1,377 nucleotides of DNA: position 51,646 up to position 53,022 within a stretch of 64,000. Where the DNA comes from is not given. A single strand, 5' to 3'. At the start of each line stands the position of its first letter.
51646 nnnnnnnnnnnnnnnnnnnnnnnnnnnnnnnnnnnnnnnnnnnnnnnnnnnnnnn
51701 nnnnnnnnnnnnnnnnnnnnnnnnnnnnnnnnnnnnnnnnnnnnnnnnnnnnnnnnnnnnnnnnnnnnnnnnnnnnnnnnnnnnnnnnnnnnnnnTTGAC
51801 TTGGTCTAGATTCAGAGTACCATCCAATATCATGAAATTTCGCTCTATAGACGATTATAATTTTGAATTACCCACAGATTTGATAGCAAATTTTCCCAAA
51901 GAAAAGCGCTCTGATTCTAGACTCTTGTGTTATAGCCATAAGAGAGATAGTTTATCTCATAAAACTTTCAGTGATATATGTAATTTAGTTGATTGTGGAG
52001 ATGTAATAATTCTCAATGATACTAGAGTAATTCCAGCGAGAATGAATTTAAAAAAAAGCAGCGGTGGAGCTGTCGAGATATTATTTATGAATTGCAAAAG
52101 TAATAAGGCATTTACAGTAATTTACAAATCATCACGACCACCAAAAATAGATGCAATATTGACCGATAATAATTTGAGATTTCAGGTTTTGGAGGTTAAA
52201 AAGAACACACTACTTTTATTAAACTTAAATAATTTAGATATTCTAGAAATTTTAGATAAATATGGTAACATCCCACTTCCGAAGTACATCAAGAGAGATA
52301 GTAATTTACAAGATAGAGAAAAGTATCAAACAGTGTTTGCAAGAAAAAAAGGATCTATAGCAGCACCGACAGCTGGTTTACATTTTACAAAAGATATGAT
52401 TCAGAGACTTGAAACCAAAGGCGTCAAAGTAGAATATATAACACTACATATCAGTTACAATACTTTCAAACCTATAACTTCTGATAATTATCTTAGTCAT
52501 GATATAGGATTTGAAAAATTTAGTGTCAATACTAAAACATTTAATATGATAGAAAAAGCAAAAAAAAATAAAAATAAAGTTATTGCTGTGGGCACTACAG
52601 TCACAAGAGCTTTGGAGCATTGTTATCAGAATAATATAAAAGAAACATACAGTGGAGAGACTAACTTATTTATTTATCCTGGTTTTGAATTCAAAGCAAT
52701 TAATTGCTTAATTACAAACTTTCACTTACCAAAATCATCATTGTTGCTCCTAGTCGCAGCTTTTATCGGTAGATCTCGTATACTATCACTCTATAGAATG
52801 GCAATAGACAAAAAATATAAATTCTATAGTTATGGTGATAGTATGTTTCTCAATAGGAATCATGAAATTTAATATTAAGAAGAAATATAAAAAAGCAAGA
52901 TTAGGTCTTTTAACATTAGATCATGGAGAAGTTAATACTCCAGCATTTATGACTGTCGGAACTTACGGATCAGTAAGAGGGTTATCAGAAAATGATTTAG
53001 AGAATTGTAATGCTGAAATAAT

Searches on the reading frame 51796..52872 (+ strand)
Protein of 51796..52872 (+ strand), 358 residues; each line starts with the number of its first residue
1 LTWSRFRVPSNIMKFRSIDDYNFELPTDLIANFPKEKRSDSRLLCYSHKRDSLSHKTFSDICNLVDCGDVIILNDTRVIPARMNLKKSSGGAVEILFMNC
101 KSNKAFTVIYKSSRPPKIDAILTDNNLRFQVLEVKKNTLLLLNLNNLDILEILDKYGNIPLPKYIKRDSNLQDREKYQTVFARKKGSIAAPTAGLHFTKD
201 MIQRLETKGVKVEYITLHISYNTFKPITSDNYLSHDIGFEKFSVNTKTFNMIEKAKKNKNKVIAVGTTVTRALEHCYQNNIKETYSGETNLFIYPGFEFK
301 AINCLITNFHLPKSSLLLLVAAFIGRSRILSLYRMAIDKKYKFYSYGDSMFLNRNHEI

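Call 5: search_protein_families(library=pfam, proteins=[window:51796-52872:+], max_evalue=0.01)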
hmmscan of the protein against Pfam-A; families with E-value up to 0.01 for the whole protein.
window:51796-52872:+ (358 aa): 1 family
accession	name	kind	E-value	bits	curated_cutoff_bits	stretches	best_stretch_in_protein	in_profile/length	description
PF02547.20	Queuosine_synth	-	3.1e-115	385.2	25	1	19-352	2-322/322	Queuosine biosynthesis protein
